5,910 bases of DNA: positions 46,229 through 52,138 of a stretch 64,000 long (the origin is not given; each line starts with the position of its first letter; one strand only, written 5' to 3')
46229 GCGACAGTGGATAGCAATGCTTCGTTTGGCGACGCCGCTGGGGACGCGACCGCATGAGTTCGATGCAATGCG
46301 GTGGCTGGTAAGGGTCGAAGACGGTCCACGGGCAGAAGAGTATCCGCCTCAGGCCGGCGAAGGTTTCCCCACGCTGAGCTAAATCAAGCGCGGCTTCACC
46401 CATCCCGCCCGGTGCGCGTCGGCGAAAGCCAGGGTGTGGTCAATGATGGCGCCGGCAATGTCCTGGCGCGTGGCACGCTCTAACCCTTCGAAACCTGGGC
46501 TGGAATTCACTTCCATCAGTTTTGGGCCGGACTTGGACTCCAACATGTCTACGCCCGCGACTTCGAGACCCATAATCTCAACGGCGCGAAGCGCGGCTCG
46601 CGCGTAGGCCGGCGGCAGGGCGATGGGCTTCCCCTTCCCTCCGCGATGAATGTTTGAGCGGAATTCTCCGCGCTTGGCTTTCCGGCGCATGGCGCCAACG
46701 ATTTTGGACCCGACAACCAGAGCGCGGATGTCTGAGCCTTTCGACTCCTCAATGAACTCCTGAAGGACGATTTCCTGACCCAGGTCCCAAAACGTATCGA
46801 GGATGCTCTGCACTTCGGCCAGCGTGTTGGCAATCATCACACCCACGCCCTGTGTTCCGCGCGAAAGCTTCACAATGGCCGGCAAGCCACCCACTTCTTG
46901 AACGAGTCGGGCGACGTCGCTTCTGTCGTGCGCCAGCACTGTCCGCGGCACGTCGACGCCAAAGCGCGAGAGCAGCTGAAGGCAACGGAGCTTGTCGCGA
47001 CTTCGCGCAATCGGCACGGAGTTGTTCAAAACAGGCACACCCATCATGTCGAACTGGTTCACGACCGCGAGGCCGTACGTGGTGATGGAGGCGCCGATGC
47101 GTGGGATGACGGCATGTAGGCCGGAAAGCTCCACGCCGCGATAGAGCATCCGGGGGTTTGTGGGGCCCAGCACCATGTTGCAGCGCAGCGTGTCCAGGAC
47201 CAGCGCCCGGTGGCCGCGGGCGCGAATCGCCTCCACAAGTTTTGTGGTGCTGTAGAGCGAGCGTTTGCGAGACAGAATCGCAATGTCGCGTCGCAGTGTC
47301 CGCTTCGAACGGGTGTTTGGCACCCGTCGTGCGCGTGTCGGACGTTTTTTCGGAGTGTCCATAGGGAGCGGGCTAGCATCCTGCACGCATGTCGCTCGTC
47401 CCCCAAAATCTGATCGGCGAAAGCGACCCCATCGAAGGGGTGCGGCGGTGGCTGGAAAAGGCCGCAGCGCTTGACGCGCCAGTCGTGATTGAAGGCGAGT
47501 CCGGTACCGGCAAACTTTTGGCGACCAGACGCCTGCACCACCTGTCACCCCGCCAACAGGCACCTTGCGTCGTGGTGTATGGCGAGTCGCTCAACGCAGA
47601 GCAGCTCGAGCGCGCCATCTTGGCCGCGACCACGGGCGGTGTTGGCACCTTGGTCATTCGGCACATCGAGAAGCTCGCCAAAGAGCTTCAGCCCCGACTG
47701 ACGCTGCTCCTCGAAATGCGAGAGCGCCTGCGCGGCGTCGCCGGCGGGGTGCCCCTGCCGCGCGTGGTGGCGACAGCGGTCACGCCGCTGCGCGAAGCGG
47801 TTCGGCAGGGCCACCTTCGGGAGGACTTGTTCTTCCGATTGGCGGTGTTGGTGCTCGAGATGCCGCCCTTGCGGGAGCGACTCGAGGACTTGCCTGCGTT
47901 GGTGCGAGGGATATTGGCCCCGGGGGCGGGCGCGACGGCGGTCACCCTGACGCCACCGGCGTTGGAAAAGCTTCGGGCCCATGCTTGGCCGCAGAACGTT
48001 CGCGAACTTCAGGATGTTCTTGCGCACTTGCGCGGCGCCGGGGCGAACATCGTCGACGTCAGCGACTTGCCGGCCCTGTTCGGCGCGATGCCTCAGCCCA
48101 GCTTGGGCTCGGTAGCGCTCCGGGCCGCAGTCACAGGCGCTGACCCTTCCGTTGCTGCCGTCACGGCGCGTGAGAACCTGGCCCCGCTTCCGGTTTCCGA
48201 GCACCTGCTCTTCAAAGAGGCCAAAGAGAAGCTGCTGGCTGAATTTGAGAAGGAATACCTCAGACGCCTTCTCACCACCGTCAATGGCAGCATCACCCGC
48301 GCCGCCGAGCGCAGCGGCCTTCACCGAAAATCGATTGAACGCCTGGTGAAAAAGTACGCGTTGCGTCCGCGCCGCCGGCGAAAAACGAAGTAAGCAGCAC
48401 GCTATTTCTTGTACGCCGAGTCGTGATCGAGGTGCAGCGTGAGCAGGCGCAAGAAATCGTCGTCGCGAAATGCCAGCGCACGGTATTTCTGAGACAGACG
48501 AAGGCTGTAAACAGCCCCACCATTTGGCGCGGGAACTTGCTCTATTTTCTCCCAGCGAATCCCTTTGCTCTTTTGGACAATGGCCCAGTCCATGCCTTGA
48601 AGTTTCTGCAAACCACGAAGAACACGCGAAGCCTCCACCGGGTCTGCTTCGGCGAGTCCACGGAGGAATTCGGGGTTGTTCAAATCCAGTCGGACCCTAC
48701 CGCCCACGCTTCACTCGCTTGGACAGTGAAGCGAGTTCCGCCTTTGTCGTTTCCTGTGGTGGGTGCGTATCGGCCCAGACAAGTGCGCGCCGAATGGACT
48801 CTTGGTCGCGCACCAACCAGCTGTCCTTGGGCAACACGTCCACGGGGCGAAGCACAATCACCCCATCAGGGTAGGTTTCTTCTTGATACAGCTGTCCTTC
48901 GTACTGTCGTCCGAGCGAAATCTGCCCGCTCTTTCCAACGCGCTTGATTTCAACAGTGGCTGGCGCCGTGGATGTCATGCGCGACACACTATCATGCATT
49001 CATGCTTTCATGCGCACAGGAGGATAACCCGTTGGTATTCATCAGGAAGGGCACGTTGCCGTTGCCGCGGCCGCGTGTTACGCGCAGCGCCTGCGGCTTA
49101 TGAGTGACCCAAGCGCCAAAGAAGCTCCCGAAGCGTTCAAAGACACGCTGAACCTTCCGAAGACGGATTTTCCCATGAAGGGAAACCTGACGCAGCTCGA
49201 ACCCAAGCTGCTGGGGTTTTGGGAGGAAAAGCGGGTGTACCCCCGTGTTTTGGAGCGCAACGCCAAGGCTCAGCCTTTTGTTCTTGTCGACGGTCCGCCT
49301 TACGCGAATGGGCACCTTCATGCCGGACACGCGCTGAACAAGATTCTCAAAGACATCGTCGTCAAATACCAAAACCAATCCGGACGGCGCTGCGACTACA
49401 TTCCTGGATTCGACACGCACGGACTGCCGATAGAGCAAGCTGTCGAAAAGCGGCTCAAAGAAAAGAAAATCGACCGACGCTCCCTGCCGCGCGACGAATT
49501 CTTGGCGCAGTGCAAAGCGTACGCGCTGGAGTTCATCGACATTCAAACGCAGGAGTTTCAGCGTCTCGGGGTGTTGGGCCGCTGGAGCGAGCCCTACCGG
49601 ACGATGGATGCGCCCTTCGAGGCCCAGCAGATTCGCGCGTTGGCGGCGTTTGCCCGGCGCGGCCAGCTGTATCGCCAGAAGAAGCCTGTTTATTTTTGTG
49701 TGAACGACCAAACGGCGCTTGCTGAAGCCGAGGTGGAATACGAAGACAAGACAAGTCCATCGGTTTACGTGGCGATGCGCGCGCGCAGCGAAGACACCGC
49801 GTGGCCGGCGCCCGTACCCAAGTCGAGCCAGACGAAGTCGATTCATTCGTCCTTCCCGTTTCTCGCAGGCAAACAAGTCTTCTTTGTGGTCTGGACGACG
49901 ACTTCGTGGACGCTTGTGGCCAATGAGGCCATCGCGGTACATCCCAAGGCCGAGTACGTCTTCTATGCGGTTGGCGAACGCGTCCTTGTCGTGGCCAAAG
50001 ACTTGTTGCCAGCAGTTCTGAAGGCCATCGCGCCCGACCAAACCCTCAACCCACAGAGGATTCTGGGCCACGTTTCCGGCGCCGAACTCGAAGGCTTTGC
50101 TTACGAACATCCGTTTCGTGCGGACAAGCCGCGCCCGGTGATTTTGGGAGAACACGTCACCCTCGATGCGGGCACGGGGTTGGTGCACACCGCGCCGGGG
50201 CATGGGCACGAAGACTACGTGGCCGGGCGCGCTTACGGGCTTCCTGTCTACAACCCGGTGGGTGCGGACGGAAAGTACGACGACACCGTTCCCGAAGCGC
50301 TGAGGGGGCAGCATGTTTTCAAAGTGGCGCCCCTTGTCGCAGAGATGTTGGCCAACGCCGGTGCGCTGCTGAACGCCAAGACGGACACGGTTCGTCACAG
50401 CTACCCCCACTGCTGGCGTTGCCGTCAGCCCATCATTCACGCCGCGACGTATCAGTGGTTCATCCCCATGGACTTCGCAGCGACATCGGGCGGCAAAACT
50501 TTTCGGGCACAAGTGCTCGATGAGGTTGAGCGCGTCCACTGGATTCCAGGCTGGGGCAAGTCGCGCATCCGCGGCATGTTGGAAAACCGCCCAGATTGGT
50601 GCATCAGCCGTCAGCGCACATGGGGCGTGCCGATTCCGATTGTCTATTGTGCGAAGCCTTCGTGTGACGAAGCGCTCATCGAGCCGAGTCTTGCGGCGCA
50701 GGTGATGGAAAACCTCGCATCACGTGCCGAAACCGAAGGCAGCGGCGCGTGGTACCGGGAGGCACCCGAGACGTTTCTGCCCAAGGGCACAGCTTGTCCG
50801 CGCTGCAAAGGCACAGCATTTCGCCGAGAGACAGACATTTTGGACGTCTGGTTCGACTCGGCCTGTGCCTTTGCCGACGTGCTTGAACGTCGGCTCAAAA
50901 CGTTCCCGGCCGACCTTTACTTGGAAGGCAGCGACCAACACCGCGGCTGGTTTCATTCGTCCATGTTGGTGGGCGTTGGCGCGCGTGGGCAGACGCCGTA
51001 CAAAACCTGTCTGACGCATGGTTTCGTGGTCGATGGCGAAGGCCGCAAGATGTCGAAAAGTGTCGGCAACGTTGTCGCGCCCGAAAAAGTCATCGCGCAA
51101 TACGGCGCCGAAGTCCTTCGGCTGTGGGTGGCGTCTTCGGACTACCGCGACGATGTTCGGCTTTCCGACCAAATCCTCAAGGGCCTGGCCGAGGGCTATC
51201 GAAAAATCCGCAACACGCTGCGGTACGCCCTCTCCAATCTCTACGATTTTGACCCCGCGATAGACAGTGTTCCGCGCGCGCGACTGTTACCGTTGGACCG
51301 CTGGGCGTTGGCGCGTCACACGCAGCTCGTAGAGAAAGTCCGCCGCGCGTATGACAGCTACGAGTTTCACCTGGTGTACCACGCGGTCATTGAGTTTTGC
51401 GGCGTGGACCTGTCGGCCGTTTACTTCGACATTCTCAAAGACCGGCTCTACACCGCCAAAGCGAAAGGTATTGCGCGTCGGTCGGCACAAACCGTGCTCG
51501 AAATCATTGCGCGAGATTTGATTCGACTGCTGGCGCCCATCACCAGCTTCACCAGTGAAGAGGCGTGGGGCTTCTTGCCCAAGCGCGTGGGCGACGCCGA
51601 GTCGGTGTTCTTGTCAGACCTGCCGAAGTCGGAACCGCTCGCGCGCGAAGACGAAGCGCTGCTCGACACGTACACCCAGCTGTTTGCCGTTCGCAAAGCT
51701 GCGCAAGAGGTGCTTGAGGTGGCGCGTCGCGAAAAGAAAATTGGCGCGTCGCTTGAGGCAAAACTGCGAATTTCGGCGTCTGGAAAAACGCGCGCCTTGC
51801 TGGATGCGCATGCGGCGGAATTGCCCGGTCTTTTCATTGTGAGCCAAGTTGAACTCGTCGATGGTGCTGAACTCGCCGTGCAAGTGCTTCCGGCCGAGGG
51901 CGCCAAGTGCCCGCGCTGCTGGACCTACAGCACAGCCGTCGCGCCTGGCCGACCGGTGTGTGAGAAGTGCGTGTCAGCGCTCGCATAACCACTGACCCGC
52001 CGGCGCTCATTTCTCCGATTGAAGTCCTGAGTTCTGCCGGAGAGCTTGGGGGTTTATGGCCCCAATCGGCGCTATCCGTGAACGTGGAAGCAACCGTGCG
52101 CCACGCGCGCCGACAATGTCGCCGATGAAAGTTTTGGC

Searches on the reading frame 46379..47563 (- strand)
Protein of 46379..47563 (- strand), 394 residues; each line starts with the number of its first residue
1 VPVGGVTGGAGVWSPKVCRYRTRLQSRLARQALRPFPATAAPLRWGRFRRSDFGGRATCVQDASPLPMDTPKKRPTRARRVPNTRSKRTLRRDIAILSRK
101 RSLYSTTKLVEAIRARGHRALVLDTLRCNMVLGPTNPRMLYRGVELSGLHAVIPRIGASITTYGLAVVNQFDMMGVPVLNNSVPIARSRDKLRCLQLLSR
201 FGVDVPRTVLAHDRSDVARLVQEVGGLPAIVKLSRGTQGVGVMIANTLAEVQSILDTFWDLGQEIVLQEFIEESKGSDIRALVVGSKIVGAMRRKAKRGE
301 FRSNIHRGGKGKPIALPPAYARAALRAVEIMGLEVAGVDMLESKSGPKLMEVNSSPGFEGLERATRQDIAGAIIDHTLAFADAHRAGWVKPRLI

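Call 60: search_protein_families(library=pfam, proteins=[window:46379-47563:-], max_evalue=0.0001)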
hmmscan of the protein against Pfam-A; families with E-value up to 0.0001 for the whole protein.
window:46379-47563:- (394 aa): 6 families
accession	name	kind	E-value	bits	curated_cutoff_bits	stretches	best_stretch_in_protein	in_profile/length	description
PF08443.16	RimK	-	5.9e-54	183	21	1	189-375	2-186/188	RimK-like ATP-grasp domain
PF18030.7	Rimk_N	-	7e-34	116.4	26.4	1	94-185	3-94/94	RimK PreATP-grasp domain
PF02955.21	GSH-S_ATP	-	8.9e-16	58.3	23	1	200-353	7-160/175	Prokaryotic glutathione synthetase, ATP-grasp domain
PF14397.11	ATPgrasp_ST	-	2.7e-07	30.5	31.4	0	189-271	20-120/278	Sugar-transfer associated ATP-grasp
PF07478.18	Dala_Dala_lig_C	-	8.1e-06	25.9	24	0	212-285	22-92/204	D-ala D-ala ligase C-terminus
PF02655.19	ATP-grasp_3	-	5.5e-05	23.7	23.2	1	190-354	3-155/160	ATP-grasp domain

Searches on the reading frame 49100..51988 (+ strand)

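Call 59: search_protein_families(library=pfam, proteins=[window:49100-51988:+], max_evalue=0.0001)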
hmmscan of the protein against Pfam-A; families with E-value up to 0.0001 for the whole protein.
window:49100-51988:+ (962 aa): 4 families
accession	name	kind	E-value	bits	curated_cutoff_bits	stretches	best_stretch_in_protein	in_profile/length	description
PF00133.28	tRNA-synt_1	-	4.6e-128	428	22.7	1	37-689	2-414/414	tRNA synthetases class I (I, L, M and V)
PF08264.19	Anticodon_1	-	8.8e-32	110.5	25.1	1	733-889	1-146/148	Anticodon-binding domain of tRNA ligase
PF09334.17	tRNA-synt_1g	-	2.5e-20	73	20.1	2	67-120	8-61/391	tRNA synthetases class I (M)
PF01406.26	tRNA-synt_1e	-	2.3e-08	34.2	27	1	633-694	236-297/301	tRNA synthetases class I (C) catalytic domain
